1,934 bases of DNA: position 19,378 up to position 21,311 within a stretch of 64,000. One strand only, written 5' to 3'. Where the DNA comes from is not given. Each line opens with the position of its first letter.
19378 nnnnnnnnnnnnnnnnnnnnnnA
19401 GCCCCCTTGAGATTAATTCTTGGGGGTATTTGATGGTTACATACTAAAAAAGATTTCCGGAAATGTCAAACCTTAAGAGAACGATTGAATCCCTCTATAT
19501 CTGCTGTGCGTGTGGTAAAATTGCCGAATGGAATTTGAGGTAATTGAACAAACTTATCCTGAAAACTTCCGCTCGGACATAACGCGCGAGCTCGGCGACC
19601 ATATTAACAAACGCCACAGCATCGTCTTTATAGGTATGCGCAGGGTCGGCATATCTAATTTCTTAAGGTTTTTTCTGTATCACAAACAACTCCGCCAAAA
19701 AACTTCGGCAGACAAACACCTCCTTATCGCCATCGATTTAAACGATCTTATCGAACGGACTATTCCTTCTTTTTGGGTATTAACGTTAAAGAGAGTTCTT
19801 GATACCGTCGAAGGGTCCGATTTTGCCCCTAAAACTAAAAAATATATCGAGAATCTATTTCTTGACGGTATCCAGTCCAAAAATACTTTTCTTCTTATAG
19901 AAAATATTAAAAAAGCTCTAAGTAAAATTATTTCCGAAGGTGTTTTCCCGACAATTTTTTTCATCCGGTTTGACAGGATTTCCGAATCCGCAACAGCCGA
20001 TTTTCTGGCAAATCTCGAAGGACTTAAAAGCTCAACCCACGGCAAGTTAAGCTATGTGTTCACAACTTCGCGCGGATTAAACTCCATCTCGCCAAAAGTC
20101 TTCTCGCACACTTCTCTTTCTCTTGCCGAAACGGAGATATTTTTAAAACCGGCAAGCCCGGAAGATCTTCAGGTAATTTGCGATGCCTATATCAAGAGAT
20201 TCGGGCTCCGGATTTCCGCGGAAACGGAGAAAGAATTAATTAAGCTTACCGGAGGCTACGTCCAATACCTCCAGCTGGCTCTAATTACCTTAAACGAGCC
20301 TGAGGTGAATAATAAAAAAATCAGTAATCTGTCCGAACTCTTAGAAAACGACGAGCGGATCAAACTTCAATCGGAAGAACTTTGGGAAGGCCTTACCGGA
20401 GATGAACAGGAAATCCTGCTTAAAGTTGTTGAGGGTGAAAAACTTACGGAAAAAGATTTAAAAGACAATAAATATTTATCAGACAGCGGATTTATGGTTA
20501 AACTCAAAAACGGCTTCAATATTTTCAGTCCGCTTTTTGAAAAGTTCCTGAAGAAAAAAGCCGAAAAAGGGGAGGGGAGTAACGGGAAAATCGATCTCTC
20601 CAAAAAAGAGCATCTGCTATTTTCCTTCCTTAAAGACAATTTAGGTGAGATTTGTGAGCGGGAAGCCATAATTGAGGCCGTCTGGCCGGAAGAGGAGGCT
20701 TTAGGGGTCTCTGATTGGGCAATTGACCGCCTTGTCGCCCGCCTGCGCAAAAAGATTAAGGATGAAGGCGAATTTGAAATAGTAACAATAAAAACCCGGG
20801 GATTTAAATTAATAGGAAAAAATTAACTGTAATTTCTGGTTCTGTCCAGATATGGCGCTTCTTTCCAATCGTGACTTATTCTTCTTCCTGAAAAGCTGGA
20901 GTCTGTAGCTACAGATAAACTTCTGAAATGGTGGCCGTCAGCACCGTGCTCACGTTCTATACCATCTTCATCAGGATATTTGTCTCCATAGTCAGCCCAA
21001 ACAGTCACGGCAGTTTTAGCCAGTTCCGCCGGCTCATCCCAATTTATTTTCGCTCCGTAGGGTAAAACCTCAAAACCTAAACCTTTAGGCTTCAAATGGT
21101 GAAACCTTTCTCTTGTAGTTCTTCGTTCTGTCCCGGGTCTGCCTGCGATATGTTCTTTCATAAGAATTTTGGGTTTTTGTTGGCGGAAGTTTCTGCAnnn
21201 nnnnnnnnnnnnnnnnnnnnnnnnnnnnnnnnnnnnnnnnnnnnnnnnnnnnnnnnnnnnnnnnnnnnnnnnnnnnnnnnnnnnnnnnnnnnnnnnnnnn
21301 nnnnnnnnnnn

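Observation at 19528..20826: NTPase with Lys-less P-loop fused to a C-terminal OmpR-type winged helix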

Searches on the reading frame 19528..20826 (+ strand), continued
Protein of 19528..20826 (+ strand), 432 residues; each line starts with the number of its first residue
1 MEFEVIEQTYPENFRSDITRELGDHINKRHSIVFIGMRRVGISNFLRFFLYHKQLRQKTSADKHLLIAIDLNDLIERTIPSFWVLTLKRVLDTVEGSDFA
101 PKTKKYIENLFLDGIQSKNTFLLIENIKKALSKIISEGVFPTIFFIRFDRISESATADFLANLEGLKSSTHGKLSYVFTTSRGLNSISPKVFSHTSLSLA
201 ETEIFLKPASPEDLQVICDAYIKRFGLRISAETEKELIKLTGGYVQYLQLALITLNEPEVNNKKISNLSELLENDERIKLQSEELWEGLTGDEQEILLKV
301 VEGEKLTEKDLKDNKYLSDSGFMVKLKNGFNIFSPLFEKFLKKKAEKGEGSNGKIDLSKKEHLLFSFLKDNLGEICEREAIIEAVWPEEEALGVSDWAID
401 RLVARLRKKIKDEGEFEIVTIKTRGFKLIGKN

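Call 37: search_protein_families(library=pfam, proteins=[L034:7275-9044:-, L026:1387-1986:+, L042:2135-4228:-, L039:1010-2338:-, L039:2342-2641:-, L017:3631-4962:-, L019:2389-3558:-, L026:1987-2478:-, L026:2737-3429:+, L033:1948-3048:+], max_evalue=0.001)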
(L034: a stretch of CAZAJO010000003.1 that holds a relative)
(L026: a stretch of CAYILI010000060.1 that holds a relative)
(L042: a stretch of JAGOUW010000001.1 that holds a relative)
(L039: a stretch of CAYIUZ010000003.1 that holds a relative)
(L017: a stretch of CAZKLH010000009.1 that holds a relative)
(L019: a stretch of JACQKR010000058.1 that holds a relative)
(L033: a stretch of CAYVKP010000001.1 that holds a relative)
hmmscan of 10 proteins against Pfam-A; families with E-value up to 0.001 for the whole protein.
L034:7275-9044:- (589 aa): 5 families
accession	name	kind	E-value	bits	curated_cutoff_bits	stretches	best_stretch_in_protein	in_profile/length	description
PF00005.33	ABC_tran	-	2.9e-33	115.8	25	1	356-505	1-137/137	ABC transporter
PF00664.28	ABC_membrane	-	8.5e-31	108.1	28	1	18-290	1-270/274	ABC transporter transmembrane region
PF02463.25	SMC_N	-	2.8e-08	33.9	40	1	367-549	25-213/220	RecF/RecN/SMC N terminal domain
PF03193.22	RsgA_GTPase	-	9e-05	22.8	30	1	329-388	71-128/174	RsgA GTPase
PF13191.12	AAA_16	-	0.0006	20.8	32.6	0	367-413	25-75/167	AAA ATPase domain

L026:1387-1986:+ (199 aa): 1 family
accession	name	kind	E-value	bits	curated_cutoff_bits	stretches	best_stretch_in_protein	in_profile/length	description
PF00730.31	HhH-GPD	-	2.7e-17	63.5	26.2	1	39-182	1-106/108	HhH-GPD superfamily base excision DNA repair protein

L042:2135-4228:- (697 aa): 4 families
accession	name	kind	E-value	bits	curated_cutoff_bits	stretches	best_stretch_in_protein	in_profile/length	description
PF01580.24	FtsK_SpoIIIE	-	9.7e-64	215.3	24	1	333-520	2-221/221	FtsK/SpoIIIE family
PF17854.6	FtsK_alpha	-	1.5e-27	96.2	22.9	1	226-325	2-101/101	FtsK alpha domain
PF09397.16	FtsK_gamma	-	5.5e-27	93.7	30.6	1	625-684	3-62/63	Ftsk gamma domain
PF01935.23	DUF87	-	9.1e-05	23.1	23.2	1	358-409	10-60/220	Helicase HerA, central domain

L039:1010-2338:- (442 aa): 1 family
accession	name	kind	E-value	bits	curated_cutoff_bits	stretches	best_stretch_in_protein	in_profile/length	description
PF03320.18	FBPase_glpX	-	8.2e-11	41.8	27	1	199-340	97-223/307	Bacterial fructose-1,6-bisphosphatase, glpX-encoded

L039:2342-2641:- (99 aa): 0 families

L017:3631-4962:- (443 aa): 2 families
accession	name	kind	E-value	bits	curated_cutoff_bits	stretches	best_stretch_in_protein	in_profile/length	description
PF01116.26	F_bP_aldolase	-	5.4e-13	49.5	25.5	1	77-372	7-259/277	Fructose-bisphosphate aldolase class-II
PF08013.17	GatZ_KbaZ-like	-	3.4e-05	23.2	26.7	1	126-252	56-184/420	D-tagatose-1,6-bisphosphate aldolase subunit GatZ/KbaZ-like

L019:2389-3558:- (389 aa): 1 family
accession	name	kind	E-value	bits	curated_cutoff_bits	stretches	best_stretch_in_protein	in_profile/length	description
PF00162.24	PGK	-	4.4e-127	424.6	27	1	4-378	1-377/379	Phosphoglycerate kinase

L026:1987-2478:- (163 aa): 4 families
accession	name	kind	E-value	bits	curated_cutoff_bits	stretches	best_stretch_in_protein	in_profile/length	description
PF00106.31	adh_short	-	3.9e-32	111.7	26.6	1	1-127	56-188/195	short chain dehydrogenase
PF13561.12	adh_short_C2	-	9.4e-24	84.7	27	1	1-134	50-189/236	Enoyl-(Acyl carrier protein) reductase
PF23441.1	SDR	-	3.4e-06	27.1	27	1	80-138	153-210/258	SDR-like rossmann domain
PF08659.16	KR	-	0.0007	20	22.6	1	2-93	61-152/180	KR domain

L026:2737-3429:+ (230 aa): 2 families
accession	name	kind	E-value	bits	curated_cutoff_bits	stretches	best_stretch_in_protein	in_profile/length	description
PF12685.13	SpoIIIAH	-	9.4e-05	22.9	30.6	1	18-105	5-97/191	SpoIIIAH-like protein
PF14155.11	DUF4307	-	0.00044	20.5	27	1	13-107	4-99/111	Domain of unknown function (DUF4307)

L033:1948-3048:+ (366 aa): 1 family
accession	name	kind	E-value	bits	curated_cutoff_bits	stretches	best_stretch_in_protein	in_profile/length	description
PF09903.14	DUF2130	-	7e-62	209.4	26.7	1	112-355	4-253/255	Uncharacterized protein conserved in bacteria (DUF2130)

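Call 57: search_protein_families(library=pfam, proteins=[L038:3608-4561:-, L029:2024-2959:+, L032:1590-2453:-, L054:930-2240:-, L017:2643-3629:+, L017:4983-5981:+, L076:5723-6004:+, L076:4042-5301:-, L011:2887-4287:-], max_evalue=0.001)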
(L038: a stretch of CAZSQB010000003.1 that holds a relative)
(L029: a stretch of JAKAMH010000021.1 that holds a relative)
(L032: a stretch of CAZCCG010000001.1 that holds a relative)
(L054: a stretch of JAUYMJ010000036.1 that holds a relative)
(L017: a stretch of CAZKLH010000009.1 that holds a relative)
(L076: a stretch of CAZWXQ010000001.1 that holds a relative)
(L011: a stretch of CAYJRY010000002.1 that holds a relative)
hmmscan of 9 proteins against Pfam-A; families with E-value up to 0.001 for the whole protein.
L038:3608-4561:- (317 aa): 3 families
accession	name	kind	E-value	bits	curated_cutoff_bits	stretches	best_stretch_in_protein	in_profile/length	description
PF00316.25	FBPase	-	5.7e-61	205.9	34.8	1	10-187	3-191/191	Fructose-1-6-bisphosphatase, N-terminal domain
PF18913.5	FBPase_C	-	1.8e-44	151.1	27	1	191-311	1-122/127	Fructose-1-6-bisphosphatase, C-terminal domain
PF00459.30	Inositol_P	-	0.00016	21.7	27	1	37-121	10-97/271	Inositol monophosphatase family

L029:2024-2959:+ (311 aa): 2 families
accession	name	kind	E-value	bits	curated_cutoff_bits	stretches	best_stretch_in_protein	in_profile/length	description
PF04332.21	DUF475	-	6.8e-46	157.9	27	1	22-300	1-289/293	Protein of unknown function (DUF475)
PF03741.22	TerC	-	1.5e-19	70.8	27.8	2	14-173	4-133/178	Integral membrane protein TerC family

L032:1590-2453:- (287 aa): 1 family
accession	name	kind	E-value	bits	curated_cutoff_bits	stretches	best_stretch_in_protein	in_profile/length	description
PF00730.31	HhH-GPD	-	1.2e-18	67.8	26.2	1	59-247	1-108/108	HhH-GPD superfamily base excision DNA repair protein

L054:930-2240:- (436 aa): 2 families
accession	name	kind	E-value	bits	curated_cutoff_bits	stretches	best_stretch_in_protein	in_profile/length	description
PF13419.12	HAD_2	-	0.00018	22.1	23.8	0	184-243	69-127/178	Haloacid dehalogenase-like hydrolase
PF00702.32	Hydrolase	-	0.0003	21.7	26.4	0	187-242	90-145/191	haloacid dehalogenase-like hydrolase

L017:2643-3629:+ (328 aa): 1 family
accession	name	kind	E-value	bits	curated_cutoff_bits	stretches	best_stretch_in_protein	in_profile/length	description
PF00923.25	TAL_FSA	-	1.5e-39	136.5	27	1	72-327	18-282/285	Transaldolase/Fructose-6-phosphate aldolase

L017:4983-5981:+ (332 aa): 1 family
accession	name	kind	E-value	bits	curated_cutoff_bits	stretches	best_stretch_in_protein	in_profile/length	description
PF00294.29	PfkB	-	2.9e-40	138.9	25.8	1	47-316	21-298/302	pfkB family carbohydrate kinase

L076:5723-6004:+ (93 aa): 2 families
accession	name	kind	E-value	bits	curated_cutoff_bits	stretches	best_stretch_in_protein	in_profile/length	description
PF01541.30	GIY-YIG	-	6.2e-14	52.5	22.6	1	9-75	2-71/78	GIY-YIG catalytic domain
PF07101.16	DUF1363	-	6.8e-06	26.8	24.2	1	6-89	28-110/124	Protein of unknown function (DUF1363)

L076:4042-5301:- (419 aa): 1 family
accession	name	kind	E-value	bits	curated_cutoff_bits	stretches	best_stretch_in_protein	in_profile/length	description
PF03320.18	FBPase_glpX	-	5.6e-17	62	27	1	147-379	54-276/307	Bacterial fructose-1,6-bisphosphatase, glpX-encoded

L011:2887-4287:- (466 aa): 1 family
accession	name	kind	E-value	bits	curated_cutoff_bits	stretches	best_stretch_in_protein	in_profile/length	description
PF00232.24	Glyco_hydro_1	-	8.7e-113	377.6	22.6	1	11-463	4-451/453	Glycosyl hydrolase family 1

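Call 59: search_protein_families(library=pfam, proteins=[L011:4321-5805:-, L014:4087-5535:-, L023:4043-5845:-, L013:4445-5896:-, L004:3780-5168:-, L016:1355-3052:-, L045:4928-5860:-, L050:4907-5860:-, L030:4316-5278:+, L033:4704-5372:+], max_evalue=0.001)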
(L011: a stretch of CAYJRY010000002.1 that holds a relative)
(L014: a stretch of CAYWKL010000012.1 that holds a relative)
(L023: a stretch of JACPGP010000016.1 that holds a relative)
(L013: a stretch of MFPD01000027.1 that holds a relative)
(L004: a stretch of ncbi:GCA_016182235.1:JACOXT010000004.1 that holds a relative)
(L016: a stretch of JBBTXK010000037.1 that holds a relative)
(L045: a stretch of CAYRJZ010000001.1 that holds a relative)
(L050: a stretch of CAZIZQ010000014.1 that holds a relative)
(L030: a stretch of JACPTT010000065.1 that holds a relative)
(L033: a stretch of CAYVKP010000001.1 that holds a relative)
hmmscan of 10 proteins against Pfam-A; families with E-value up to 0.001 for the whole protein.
L011:4321-5805:- (494 aa): 1 family
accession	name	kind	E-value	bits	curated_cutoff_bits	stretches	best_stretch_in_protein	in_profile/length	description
PF00535.33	Glycos_transf_2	-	5.8e-06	26.8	23.3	1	79-242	2-143/168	Glycosyl transferase family 2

L014:4087-5535:- (482 aa): 1 family
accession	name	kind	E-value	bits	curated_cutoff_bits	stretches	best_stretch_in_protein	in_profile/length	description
PF01950.21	FBPase_3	-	5.5e-78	263.1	25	1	73-478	5-361/361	Fructose-1,6-bisphosphatase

L023:4043-5845:- (600 aa): 0 families

L013:4445-5896:- (483 aa): 0 families

L004:3780-5168:- (462 aa): 4 families
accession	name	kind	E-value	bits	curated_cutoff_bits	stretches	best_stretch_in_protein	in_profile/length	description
PF13692.12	Glyco_trans_1_4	-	3.7e-16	60.1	27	1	279-419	4-140/142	Glycosyl transferases group 1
PF00534.26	Glycos_transf_1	-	2.2e-15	57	26.4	1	279-434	18-171/172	Glycosyl transferases group 1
PF20706.3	GT4-conflict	-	5.7e-07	29.3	26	1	273-390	194-314/385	Family 4 Glycosyltransferase in conflict systems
PF13439.12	Glyco_transf_4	-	0.00029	21.3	28.5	0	71-248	1-167/170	Glycosyltransferase Family 4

L016:1355-3052:- (565 aa): 2 families
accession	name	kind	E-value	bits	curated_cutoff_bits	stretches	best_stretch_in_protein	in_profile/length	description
PF08486.15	SpoIID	-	5.9e-19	68.9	23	1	320-392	14-95/97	Stage II sporulation protein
PF07926.17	TPR_MLP1_2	-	0.00066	20.1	36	0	56-114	56-114/129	TPR/MLP1/MLP2-like protein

L045:4928-5860:- (310 aa): 0 families

L050:4907-5860:- (317 aa): 2 families
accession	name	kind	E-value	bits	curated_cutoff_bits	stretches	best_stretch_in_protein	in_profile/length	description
PF00459.30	Inositol_P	-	5.1e-30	105.3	27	1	60-291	7-249/271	Inositol monophosphatase family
PF03320.18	FBPase_glpX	-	0.00094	18.6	27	0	122-165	66-108/307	Bacterial fructose-1,6-bisphosphatase, glpX-encoded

L030:4316-5278:+ (320 aa): 1 family
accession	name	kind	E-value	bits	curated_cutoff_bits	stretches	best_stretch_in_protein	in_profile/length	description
PF21910.2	GH85_C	-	6.2e-05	23.8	27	0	68-135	18-92/95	GH85 endohexosaminidases, C-terminal domain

L033:4704-5372:+ (222 aa): 3 families
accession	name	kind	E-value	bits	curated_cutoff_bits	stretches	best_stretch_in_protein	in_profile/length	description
PF13624.11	SurA_N_3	-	2e-11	44.4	27.2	1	81-154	85-161/162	SurA-like N-terminal domain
PF09312.16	SurA_N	-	3e-05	24.6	30.8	1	81-153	44-116/118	SurA N-terminal domain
PF13623.11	SurA_N_2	-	3.2e-05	24.3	28.5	0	79-117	85-122/145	SurA-like N-terminal domain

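Call 67: search_protein_families(library=padloc, proteins=[window:19528-20826:+], max_evalue=0.01)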
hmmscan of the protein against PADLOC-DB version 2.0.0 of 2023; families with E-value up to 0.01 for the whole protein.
window:19528-20826:+ (432 aa): 1 family
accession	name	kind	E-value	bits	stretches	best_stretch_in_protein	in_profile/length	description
PDLC04787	PDC-S01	-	0.00035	17.6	1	15-121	13-107/412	-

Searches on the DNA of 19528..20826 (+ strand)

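Call 72: search_rna_families(sources=[L029, L032, L040, L017, L054, L064], threshold=gathering)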
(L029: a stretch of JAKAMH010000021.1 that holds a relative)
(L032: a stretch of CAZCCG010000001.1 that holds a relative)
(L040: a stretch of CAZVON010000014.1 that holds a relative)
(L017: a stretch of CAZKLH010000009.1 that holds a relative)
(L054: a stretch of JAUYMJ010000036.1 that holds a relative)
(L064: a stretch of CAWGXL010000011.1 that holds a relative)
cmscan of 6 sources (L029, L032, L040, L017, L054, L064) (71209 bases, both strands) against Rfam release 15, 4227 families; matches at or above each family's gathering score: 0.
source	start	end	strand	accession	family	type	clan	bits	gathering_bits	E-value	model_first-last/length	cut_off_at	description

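Call 73: search_rna_families(source=L029, start=3100, end=3500, threshold=evalue, max_evalue=1)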
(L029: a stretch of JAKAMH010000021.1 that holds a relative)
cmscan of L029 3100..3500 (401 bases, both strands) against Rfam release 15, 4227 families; matches with E-value up to 1: 0.
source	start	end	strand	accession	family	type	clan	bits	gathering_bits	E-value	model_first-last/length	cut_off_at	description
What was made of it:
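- Tried and rejected: Rfam on six loci with extra motif copies, and on L029 3100-3500: no RNA family (calls 72, 73).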

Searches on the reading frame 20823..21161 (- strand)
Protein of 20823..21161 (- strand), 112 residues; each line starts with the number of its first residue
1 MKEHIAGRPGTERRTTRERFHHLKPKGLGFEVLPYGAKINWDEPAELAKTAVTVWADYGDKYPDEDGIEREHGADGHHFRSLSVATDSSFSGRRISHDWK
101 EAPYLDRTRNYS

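Call 3: search_protein_families(library=pfam, proteins=[window:20823-21161:-], max_evalue=1)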
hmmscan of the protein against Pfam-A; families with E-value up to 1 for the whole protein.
window:20823-21161:- (112 aa): 0 families

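Call 4: search_protein_families(library=ncbifam, proteins=[window:20823-21161:-], max_evalue=1)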
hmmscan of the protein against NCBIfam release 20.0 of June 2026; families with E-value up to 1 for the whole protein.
window:20823-21161:- (112 aa): 0 families

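Call 67: search_protein_families(library=padloc, proteins=[window:20823-21161:-], max_evalue=0.01)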
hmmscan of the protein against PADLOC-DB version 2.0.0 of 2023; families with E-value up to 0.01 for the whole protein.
window:20823-21161:- (112 aa): 0 families

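Call 68: find_homologous_proteins(query=window:20823-21161:-, max_evalue=0.001)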
Query window:20823-21161:- (112 aa): 2 proteins with E <= 0.001 among 5 candidates.
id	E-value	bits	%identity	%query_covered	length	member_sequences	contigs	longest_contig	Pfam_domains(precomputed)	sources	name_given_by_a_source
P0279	3.7e-72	258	100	100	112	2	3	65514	-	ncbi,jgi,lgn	jgi:hypothetical protein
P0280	8.2e-49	183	71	100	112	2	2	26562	-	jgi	jgi:hypothetical protein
